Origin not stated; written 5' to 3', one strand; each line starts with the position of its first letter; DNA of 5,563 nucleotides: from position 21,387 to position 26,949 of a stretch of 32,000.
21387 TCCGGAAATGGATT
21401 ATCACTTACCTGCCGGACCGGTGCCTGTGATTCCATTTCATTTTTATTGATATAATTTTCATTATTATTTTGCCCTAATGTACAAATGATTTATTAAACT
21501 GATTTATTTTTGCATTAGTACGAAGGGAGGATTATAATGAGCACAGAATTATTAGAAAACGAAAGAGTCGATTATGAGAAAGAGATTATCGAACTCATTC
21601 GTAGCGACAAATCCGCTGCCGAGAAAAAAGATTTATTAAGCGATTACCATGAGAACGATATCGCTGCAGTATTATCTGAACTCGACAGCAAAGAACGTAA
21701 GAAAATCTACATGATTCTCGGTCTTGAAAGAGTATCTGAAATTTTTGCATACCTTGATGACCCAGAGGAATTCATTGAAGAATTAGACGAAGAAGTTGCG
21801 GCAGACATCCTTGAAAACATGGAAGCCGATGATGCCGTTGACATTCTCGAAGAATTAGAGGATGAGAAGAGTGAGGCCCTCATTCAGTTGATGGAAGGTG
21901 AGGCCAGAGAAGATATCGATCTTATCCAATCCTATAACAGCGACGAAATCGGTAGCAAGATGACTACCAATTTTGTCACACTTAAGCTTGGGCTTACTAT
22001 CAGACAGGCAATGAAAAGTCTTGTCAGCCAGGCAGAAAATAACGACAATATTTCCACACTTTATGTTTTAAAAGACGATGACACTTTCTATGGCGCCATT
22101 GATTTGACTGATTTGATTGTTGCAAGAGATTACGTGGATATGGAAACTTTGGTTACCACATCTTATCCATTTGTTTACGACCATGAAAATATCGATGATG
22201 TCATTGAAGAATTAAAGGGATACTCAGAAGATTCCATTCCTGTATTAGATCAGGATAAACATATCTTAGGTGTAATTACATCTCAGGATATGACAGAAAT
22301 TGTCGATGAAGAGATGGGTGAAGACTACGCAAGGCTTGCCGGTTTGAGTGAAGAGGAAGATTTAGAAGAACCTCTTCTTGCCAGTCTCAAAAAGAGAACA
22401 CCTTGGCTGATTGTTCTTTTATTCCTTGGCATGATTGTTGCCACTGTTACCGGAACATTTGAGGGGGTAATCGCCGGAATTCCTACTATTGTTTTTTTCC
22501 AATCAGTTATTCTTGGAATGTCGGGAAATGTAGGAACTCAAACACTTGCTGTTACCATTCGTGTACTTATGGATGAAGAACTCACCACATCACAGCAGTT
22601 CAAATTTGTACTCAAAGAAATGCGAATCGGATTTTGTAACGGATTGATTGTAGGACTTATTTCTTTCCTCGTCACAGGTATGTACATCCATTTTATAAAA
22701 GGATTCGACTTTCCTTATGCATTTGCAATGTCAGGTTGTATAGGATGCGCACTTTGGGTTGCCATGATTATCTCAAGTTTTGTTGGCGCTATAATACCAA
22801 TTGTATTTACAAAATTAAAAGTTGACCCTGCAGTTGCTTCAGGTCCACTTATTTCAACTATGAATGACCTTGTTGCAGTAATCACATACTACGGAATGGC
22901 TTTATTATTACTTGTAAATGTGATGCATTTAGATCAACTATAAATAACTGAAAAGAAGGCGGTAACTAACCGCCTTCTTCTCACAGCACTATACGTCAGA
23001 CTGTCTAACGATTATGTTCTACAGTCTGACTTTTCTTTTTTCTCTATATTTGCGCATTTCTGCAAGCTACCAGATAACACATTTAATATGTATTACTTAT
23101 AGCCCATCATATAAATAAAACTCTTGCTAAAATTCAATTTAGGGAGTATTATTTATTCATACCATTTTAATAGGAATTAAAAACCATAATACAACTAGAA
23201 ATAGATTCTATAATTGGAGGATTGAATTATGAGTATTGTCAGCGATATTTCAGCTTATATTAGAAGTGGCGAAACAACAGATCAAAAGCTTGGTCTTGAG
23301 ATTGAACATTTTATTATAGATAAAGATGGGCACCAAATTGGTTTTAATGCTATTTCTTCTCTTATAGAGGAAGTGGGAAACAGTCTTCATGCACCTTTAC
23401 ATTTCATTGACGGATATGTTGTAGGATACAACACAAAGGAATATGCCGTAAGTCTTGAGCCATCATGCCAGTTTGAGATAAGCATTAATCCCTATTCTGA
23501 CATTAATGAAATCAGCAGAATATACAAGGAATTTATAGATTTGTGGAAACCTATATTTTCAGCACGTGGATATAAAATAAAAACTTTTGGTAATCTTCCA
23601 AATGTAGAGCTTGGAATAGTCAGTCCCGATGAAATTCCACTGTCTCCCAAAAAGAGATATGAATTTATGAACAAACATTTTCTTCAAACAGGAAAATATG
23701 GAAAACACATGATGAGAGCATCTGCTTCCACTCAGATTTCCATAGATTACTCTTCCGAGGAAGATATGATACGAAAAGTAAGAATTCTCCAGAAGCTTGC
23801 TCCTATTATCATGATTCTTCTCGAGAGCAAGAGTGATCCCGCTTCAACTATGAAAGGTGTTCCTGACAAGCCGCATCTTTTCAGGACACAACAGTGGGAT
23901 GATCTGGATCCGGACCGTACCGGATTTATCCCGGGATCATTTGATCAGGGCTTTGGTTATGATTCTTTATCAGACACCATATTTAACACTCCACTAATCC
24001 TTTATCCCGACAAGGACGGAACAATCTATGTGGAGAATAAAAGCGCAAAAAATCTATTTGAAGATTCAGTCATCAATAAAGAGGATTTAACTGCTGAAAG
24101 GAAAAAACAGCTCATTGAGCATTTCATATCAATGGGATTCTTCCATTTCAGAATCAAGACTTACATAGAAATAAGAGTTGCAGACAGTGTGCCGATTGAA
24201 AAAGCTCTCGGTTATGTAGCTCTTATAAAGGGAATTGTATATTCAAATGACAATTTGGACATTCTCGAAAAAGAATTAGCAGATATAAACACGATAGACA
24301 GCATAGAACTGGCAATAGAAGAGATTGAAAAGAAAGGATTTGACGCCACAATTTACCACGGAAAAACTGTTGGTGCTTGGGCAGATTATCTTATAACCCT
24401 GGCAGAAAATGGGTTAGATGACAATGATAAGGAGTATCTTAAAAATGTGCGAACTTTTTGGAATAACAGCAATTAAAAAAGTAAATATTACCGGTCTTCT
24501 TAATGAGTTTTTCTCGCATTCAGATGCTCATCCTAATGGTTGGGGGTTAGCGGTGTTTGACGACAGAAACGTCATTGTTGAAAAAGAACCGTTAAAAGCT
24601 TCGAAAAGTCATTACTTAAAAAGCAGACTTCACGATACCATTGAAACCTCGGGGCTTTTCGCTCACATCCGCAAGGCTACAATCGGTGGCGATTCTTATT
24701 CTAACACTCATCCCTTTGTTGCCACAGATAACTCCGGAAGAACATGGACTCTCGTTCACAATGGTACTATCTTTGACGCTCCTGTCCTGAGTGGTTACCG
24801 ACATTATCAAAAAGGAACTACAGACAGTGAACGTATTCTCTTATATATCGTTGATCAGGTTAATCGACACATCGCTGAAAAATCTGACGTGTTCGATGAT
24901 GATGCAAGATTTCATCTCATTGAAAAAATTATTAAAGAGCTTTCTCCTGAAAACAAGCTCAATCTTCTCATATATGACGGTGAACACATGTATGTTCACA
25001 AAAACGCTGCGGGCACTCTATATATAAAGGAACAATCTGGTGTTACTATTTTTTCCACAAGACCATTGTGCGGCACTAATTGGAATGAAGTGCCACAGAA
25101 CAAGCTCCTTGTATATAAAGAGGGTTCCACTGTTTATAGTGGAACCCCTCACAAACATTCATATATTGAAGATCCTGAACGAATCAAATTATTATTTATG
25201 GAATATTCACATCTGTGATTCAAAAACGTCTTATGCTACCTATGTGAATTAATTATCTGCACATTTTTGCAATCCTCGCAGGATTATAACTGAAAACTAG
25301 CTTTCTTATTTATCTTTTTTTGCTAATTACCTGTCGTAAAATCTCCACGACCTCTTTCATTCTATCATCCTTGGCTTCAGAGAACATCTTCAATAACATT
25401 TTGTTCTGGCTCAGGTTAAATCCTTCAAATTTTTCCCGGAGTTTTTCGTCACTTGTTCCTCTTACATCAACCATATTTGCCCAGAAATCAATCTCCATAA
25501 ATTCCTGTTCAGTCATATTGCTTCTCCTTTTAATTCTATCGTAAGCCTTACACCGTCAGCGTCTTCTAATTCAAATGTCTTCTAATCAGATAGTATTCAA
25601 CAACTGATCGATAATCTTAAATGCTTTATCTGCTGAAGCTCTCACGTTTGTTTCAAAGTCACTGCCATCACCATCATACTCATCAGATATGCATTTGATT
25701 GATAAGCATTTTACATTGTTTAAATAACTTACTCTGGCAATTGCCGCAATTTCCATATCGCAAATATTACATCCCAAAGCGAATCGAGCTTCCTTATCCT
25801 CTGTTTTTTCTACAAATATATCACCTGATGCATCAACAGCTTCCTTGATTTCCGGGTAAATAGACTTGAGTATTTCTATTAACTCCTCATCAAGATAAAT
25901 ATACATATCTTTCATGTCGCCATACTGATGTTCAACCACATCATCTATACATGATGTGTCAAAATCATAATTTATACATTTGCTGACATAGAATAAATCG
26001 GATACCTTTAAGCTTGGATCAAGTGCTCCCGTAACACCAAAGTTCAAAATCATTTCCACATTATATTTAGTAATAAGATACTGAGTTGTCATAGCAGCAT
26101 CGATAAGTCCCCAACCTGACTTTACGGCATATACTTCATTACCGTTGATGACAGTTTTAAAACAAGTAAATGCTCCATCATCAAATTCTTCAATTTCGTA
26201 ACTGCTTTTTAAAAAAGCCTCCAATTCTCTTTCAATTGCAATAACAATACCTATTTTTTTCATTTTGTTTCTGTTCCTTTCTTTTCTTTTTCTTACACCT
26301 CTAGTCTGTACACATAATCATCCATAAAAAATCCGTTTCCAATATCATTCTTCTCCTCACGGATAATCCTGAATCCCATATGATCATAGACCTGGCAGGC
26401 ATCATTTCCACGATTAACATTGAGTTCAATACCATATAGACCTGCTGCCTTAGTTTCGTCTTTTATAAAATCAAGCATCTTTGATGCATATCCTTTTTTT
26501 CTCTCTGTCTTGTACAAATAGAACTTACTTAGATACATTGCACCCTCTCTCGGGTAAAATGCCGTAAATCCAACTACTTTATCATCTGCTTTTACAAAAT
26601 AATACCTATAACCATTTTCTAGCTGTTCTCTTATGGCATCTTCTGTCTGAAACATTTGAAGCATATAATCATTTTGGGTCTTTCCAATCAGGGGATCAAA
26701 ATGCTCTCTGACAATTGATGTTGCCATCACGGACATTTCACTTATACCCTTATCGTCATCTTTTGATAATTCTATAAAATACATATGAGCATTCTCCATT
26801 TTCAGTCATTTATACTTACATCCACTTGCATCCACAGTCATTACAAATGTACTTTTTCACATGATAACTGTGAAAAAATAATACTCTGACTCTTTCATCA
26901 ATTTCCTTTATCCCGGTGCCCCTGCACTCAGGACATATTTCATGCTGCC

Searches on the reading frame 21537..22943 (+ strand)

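Call 8: search_protein_families(library=pfam, proteins=[window:21537-22943:+], max_evalue=0.01)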
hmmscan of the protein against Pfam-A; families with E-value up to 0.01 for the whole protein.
window:21537-22943:+ (468 aa): 3 families
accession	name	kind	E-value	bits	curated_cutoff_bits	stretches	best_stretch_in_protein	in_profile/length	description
PF01769.21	MgtE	-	4.1e-32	111.5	27.6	1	323-453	2-124/125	Divalent cation transporter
PF03448.22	MgtE_N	-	5.3e-21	75.5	25.9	1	37-136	1-102/102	MgtE intracellular N domain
PF00571.33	CBS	-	1.3e-13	51.5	24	2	205-256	4-55/57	CBS domain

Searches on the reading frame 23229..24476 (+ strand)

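Call 8: search_protein_families(library=pfam, proteins=[window:23229-24476:+], max_evalue=0.01)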
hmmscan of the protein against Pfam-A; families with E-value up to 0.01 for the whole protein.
window:23229-24476:+ (415 aa): 1 family
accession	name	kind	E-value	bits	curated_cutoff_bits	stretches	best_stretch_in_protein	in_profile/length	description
PF04107.18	GCS2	-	2.5e-16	60.3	21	1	65-258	30-211/291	Glutamate-cysteine ligase family 2(GCS2)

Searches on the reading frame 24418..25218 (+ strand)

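Call 8: search_protein_families(library=pfam, proteins=[window:24418-25218:+], max_evalue=0.01)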
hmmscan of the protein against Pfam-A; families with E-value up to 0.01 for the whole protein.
window:24418-25218:+ (266 aa): 2 families
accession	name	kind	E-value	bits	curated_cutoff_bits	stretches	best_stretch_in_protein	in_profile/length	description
PF13230.11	GATase_4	-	2e-31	109.4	23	1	10-197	1-188/272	Glutamine amidotransferases class-II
PF13522.11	GATase_6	-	4.3e-07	30.4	27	1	75-154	8-86/130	Glutamine amidotransferase domain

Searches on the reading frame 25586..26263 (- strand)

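Call 8: search_protein_families(library=pfam, proteins=[window:25586-26263:-], max_evalue=0.01)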
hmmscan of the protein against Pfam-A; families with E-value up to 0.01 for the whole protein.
window:25586-26263:- (225 aa): 1 family
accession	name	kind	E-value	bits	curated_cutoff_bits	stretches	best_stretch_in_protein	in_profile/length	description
PF01048.26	PNP_UDP_1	-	3.9e-36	125.1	25.1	1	3-222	1-232/233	Phosphorylase superfamily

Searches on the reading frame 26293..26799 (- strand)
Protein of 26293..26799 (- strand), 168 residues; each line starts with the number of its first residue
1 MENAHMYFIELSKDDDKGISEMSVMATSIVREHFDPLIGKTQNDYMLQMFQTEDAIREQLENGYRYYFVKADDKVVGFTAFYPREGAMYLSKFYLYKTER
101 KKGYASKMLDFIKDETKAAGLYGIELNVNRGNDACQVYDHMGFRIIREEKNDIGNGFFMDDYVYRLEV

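Call 8: search_protein_families(library=pfam, proteins=[window:26293-26799:-], max_evalue=0.01)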
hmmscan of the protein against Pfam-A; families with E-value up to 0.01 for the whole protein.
window:26293-26799:- (168 aa): 5 families
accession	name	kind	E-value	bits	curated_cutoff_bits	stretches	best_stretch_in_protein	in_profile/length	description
PF13673.13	Acetyltransf_10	-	1.3e-12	48.2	23.6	1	49-153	15-117/128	Acetyltransferase (GNAT) domain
PF00583.31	Acetyltransf_1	-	8.6e-12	45.8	20.7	1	50-143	16-116/116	Acetyltransferase (GNAT) family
PF13508.13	Acetyltransf_7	-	2.2e-09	38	27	1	64-144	3-83/84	Acetyltransferase (GNAT) domain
PF13420.13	Acetyltransf_4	-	8.9e-05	23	24.3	1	55-151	40-142/155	Acetyltransferase (GNAT) domain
PF13302.13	Acetyltransf_3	-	0.0031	18.6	25.4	1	51-144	36-138/138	Acetyltransferase (GNAT) domain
